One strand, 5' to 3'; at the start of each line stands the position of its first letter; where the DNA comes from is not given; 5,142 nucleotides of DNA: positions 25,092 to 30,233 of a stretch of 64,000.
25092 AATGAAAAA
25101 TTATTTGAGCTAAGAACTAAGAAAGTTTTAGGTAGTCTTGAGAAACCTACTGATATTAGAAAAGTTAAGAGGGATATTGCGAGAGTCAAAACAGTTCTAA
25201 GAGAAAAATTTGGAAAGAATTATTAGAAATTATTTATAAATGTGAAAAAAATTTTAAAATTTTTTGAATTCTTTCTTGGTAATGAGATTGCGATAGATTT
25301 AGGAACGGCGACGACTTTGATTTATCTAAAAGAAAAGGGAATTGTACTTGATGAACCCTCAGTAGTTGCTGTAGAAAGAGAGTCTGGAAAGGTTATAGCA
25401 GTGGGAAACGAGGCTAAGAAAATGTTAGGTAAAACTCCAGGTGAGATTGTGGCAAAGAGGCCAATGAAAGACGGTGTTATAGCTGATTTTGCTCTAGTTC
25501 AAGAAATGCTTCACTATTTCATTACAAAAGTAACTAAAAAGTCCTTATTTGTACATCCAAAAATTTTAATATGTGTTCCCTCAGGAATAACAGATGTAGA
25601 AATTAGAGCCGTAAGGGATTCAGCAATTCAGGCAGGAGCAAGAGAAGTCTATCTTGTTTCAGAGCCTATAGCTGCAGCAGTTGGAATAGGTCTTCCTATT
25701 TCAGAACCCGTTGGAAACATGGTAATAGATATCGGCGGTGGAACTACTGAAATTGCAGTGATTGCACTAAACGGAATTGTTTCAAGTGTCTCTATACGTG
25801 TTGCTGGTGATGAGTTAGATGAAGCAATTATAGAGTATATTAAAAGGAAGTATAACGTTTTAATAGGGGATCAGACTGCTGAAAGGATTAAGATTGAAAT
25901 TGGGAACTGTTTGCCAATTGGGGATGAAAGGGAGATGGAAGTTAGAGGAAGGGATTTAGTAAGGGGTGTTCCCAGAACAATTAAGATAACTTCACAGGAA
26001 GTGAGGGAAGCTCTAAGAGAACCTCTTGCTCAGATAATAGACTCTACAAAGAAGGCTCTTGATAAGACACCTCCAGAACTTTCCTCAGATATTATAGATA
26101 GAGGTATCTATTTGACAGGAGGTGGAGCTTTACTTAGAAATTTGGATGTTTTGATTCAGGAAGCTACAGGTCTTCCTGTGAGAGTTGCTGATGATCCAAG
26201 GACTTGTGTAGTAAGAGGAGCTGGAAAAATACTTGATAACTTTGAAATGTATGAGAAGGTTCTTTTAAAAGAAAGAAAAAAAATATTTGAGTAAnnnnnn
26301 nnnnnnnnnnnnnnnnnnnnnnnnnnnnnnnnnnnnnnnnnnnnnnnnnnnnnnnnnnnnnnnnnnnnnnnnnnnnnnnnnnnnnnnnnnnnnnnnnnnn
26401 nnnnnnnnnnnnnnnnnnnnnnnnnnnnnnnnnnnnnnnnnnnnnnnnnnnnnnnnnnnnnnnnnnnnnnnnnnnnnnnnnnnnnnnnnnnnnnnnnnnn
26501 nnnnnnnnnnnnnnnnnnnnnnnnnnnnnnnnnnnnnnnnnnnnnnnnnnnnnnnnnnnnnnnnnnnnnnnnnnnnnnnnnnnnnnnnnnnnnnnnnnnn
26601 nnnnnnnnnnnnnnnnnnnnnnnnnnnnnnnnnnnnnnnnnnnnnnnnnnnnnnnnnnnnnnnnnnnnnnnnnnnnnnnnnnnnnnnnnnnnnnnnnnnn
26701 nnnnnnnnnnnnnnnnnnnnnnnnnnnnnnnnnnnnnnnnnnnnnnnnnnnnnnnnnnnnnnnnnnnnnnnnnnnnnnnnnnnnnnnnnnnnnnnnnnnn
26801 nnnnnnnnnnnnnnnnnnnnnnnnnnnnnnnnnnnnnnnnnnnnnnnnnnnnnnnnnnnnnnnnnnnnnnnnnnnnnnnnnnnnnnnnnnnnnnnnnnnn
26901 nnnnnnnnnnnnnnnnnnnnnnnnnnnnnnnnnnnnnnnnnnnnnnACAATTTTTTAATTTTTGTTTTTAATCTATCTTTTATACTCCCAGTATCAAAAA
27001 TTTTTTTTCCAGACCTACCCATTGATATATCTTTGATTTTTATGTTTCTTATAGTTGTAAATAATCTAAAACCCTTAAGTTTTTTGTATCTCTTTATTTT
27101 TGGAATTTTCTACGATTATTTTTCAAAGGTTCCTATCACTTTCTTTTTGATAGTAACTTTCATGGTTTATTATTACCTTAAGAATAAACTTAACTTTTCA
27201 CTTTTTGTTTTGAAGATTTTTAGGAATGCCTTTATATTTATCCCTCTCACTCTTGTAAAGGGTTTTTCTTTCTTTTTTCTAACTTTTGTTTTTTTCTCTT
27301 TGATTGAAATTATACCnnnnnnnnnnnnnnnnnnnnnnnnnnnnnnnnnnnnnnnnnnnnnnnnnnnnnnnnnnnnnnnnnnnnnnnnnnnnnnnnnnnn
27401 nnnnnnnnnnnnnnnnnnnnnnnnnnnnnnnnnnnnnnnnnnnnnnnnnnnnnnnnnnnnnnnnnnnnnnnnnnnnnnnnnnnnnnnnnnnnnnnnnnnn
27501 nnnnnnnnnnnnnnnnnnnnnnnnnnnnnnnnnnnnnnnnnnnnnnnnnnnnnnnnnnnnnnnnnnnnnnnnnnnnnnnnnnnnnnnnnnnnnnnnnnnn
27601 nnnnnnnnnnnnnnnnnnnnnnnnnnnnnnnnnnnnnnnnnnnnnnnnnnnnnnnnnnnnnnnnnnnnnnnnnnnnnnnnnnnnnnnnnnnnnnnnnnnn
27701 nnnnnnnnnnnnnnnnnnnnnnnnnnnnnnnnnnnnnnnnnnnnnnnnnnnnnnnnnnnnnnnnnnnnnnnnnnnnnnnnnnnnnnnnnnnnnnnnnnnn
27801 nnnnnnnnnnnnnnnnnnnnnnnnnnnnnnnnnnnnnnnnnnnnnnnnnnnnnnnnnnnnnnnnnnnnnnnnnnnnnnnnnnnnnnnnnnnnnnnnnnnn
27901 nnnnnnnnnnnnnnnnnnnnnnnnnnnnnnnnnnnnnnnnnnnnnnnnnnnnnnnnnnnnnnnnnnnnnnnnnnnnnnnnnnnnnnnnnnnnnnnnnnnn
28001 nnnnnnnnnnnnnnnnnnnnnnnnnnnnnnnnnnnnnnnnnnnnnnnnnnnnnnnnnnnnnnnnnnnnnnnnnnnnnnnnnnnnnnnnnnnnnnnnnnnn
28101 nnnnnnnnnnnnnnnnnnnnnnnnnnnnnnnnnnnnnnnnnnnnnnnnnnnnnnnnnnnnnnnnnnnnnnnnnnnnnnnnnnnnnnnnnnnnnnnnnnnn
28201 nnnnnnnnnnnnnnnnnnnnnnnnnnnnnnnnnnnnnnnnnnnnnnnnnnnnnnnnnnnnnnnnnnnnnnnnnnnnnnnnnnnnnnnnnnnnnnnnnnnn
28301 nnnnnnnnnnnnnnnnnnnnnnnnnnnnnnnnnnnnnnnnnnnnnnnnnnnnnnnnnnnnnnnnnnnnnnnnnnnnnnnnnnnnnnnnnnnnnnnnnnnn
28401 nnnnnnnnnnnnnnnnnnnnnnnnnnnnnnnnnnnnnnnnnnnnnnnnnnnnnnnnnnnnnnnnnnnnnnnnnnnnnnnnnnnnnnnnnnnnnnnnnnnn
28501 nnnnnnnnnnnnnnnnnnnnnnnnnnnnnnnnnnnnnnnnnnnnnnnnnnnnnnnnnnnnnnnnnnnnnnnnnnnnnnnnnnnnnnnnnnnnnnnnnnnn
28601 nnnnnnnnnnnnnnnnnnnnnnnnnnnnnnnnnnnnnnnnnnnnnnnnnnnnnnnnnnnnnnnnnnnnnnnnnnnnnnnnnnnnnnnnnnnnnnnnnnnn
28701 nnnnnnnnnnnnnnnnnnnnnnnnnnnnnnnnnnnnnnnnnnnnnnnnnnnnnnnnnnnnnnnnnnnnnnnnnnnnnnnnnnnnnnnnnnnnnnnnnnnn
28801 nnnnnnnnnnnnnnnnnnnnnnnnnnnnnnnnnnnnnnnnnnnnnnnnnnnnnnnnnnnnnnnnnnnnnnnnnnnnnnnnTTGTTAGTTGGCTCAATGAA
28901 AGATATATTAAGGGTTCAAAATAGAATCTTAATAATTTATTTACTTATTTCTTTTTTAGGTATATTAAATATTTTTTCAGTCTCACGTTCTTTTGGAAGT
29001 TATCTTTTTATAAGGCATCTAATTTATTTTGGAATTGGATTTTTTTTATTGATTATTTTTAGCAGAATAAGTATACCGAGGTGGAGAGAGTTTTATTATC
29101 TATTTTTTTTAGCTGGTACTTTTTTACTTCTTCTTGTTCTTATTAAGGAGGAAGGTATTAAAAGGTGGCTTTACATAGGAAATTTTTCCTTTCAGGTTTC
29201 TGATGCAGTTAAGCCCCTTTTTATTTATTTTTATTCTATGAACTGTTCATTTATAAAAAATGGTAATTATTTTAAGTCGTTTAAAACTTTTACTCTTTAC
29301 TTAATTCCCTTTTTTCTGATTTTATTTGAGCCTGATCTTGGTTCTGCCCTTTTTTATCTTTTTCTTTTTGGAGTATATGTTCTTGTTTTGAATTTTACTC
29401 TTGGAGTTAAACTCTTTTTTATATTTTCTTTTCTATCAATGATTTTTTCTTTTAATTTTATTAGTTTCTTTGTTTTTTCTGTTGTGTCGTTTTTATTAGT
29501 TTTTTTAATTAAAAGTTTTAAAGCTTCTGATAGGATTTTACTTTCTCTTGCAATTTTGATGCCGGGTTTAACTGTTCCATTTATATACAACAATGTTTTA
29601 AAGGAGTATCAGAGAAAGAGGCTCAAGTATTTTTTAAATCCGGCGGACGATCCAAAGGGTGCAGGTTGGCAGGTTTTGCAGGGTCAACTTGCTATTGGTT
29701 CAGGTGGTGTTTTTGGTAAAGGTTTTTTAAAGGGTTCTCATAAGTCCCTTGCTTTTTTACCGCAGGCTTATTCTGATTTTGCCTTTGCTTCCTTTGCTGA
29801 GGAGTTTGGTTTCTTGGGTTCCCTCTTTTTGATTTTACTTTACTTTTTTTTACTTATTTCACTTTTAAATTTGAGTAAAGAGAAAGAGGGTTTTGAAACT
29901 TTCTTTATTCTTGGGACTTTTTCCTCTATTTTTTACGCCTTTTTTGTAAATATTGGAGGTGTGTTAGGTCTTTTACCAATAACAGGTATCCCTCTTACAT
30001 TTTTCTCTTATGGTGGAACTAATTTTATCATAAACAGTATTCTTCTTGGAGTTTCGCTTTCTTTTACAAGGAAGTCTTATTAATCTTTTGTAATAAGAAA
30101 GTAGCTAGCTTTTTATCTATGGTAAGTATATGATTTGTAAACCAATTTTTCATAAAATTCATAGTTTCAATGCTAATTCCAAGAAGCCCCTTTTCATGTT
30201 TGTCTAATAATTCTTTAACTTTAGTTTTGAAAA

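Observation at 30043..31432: Diverged tandem duplication spanning rodA-3'/hemerythrin/dedA-5' that generated a hemerythrin pseudogene and a truncated dedA copy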

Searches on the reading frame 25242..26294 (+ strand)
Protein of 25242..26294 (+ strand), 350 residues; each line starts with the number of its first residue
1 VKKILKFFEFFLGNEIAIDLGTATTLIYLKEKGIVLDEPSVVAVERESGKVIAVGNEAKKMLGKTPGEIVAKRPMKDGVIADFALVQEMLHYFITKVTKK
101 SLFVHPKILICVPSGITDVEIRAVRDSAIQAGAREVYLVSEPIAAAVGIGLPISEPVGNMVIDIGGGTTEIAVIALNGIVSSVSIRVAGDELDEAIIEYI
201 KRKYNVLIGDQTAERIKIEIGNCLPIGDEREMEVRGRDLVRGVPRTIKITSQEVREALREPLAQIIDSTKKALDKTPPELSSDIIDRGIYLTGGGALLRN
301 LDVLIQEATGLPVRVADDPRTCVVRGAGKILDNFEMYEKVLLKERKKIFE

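Call 33: search_protein_families(library=pfam, proteins=[window:25242-26294:+])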
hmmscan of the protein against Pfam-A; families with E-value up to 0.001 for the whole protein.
window:25242-26294:+ (350 aa): 5 families
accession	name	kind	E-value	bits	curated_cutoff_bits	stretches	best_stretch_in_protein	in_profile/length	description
PF06723.19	MreB_Mbl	-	1.9e-146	487.6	27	1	14-338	2-326/327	MreB/Mbl protein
PF14450.12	FtsA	-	2.4e-14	54.2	31.8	1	160-317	1-111/127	Cell division protein FtsA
PF00012.26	HSP70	-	3.1e-10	39.4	20.6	1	107-206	135-240/599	Hsp70 protein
PF00022.25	Actin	-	2.7e-07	30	27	1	16-203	7-190/410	Actin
PF11104.14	PilM_2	-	0.0003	20.3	27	0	289-321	278-310/340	Type IV pilus assembly protein PilM;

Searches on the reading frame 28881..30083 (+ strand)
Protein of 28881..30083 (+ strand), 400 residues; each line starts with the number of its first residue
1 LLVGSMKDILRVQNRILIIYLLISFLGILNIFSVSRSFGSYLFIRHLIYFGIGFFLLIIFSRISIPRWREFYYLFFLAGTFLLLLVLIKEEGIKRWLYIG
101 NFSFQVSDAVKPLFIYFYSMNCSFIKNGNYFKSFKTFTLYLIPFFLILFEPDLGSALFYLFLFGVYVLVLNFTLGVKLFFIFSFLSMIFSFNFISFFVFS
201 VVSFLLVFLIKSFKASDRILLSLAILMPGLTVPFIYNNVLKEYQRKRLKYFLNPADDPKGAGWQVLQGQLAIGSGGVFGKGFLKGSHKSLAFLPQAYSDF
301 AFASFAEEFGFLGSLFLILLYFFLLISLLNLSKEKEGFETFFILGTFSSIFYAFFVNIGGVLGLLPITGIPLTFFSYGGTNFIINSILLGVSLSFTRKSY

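Call 10: search_protein_families(library=pfam, proteins=[window:28881-30083:+])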
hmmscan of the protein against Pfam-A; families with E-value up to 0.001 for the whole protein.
window:28881-30083:+ (400 aa): 1 family
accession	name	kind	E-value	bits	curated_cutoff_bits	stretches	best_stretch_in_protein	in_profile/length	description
PF01098.24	FTSW_RODA_SPOVE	-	1.5e-64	218.7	26.4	2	205-397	161-352/356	Cell cycle protein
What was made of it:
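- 28881..30083 (+): rodA (SEDS glycosyltransferase), the last gene of the mreB-mreC-(mreD)-PBP2-rodA cluster. Its final ~46 nt (30038-30083) are the first part of copy 1. Pfam FTSW_RODA_SPOVE, 1.5e-64 (call 10).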

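Call 11: find_related_loci(query=window:28881-30083:+, collection=genome_contigs, flank=5000)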
Query window:28881-30083:+ (400 aa) in genome_contigs; peptide patterns used: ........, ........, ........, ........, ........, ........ (x = any residue, [..] = any of these).
162 stretches matched a pattern; 2 encode a relative of the query (tblastn E <= 1e-3); 2 distinct loci.
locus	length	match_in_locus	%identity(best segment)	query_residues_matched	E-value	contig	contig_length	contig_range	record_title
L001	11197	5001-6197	83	2-400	0e+0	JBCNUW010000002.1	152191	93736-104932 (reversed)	MAG: Candidatus Hydrothermales bacterium isolate DT_Bin_18 contig2, whole genome shotgun sequence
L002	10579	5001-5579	36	205-398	2e-28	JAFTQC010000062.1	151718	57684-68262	MAG: Clostridia bacterium isolate RGIG4047 Roe_deer_Cecum-5__c412552, whole genome shotgun sequence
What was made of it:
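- Tried and rejected: The species-representative genome scan found only L001 (call 11).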
